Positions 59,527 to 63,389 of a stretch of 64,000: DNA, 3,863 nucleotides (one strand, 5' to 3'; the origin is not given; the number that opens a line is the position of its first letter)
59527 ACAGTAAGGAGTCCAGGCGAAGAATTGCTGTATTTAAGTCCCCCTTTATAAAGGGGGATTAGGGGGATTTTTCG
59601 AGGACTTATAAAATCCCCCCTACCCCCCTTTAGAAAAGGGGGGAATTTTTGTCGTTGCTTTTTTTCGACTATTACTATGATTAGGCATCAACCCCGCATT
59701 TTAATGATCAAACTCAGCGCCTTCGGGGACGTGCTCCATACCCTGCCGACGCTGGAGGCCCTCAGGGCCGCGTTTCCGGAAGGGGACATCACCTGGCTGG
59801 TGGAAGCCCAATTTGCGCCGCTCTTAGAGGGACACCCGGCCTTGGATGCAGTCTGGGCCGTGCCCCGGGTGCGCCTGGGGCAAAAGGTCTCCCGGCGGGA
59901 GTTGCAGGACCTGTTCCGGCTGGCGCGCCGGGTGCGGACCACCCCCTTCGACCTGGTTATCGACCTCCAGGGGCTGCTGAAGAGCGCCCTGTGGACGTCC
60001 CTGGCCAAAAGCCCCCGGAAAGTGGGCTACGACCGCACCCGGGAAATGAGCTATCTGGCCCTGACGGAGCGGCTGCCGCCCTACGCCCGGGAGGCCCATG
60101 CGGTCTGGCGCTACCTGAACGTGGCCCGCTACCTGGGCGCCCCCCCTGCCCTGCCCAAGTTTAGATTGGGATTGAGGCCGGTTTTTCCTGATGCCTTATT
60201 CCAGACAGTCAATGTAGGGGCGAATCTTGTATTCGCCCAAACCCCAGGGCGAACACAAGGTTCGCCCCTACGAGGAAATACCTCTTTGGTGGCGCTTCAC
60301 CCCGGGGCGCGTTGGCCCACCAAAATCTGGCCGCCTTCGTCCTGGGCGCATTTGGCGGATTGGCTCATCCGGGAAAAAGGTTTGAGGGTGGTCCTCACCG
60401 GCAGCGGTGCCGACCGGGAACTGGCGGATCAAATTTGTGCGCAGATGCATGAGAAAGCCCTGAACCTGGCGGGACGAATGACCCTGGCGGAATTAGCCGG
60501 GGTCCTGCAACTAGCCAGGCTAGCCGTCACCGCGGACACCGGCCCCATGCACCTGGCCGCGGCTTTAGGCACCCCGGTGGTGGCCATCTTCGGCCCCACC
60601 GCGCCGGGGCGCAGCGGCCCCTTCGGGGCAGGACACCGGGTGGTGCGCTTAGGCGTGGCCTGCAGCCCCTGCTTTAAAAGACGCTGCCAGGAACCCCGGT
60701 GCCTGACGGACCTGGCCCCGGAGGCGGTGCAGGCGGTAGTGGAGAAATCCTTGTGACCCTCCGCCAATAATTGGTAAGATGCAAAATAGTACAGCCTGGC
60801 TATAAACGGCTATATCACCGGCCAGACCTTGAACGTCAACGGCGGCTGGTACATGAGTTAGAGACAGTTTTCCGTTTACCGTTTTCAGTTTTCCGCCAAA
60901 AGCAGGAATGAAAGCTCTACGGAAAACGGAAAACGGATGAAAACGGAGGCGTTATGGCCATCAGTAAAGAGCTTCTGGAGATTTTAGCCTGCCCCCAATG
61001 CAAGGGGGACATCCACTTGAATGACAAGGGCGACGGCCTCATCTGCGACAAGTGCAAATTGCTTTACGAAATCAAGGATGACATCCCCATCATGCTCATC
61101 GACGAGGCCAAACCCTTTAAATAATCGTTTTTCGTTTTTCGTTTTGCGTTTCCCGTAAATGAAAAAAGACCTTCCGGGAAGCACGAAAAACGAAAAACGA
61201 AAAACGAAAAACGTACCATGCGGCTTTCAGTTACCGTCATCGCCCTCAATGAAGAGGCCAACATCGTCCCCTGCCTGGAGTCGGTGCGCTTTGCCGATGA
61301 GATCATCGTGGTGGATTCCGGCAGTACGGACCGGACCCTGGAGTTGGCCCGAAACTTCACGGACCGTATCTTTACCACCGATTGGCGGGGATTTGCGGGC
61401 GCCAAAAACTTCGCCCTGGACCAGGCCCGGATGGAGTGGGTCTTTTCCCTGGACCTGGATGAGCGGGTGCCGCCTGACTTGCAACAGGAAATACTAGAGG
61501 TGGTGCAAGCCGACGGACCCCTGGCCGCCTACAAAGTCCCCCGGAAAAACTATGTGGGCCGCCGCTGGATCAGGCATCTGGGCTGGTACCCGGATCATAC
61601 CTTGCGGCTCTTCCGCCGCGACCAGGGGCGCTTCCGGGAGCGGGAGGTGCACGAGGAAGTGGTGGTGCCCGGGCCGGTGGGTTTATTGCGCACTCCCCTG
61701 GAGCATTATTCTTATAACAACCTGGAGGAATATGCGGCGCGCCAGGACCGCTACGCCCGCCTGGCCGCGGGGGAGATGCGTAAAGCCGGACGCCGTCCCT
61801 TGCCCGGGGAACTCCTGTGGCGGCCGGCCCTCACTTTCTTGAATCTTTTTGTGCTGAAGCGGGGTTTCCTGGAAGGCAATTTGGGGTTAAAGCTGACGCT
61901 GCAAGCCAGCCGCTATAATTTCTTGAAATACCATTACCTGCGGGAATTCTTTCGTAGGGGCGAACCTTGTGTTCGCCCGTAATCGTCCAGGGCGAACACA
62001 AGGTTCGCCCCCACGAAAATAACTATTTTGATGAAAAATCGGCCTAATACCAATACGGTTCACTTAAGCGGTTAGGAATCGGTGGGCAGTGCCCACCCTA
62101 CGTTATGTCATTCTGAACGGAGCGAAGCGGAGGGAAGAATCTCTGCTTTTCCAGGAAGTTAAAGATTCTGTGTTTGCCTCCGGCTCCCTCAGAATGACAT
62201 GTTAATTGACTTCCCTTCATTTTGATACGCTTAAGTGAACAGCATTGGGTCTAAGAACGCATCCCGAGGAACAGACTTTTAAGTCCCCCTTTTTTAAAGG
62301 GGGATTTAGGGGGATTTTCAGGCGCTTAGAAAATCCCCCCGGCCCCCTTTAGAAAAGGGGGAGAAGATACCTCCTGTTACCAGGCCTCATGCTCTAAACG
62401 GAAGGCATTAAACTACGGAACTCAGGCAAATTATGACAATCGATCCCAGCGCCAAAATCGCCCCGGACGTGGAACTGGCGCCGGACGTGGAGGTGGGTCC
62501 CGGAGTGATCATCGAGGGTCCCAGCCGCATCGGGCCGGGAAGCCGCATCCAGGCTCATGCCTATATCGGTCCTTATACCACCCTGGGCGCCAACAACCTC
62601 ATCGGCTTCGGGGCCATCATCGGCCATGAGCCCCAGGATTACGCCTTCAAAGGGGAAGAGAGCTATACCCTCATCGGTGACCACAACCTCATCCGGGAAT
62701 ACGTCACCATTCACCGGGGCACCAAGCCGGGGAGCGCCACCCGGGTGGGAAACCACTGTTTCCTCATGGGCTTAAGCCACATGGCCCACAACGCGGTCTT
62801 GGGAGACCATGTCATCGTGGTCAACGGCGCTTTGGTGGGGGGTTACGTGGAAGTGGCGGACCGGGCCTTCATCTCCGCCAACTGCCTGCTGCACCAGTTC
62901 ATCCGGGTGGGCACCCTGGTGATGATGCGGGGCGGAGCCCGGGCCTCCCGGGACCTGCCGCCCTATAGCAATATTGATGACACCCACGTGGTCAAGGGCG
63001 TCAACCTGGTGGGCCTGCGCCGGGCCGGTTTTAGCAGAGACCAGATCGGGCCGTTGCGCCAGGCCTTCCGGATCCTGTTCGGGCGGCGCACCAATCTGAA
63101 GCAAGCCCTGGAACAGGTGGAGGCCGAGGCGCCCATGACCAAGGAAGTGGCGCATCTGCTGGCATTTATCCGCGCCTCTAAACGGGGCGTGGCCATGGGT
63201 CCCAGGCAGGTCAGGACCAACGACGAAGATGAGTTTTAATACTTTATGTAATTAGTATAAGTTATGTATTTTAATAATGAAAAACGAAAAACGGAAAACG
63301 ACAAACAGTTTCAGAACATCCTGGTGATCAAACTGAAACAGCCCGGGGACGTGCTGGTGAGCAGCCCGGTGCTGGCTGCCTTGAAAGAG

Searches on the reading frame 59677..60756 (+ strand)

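Call 74: search_protein_families(library=pfam, proteins=[window:59677-60756:+], max_evalue=0.01)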
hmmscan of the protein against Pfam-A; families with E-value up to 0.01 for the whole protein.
window:59677-60756:+ (359 aa): 1 family
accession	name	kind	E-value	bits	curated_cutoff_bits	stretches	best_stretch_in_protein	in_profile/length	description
PF01075.23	Glyco_transf_9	-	2.3e-53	181.5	22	1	80-340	2-244/247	Glycosyltransferase family 9 (heptosyltransferase)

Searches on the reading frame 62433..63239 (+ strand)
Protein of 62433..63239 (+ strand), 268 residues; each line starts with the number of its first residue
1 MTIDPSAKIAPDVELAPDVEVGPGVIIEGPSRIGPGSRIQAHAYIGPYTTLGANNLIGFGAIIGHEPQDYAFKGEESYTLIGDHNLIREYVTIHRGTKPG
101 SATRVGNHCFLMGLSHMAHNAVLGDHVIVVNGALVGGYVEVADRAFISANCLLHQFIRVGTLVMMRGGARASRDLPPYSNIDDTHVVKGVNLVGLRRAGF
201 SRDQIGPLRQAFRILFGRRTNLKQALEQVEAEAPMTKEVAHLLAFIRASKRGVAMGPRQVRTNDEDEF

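Call 74: search_protein_families(library=pfam, proteins=[window:62433-63239:+], max_evalue=0.01)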
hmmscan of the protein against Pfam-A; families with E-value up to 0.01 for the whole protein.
window:62433-63239:+ (268 aa): 5 families
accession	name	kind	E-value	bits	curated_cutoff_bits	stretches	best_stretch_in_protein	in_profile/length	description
PF13720.11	Acetyltransf_11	-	4.8e-24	85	24.5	1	174-253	1-81/82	Udp N-acetylglucosamine O-acyltransferase; Domain 2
PF00132.30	Hexapep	-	1.1e-23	82.3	27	3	103-137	2-36/36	Bacterial transferase hexapeptide (six repeats)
PF25084.1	LbH_EIF2B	-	5.3e-07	30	54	1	78-161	21-101/105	EIF2B subunit epsilon LbH domain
PF25087.1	GMPPB_C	-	2.3e-05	24.5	39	0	3-29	7-33/110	GMPPB C-terminal domain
PF21711.3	DCTN5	-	0.0091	16.1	40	0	123-158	92-127/182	Dynactin subunit 5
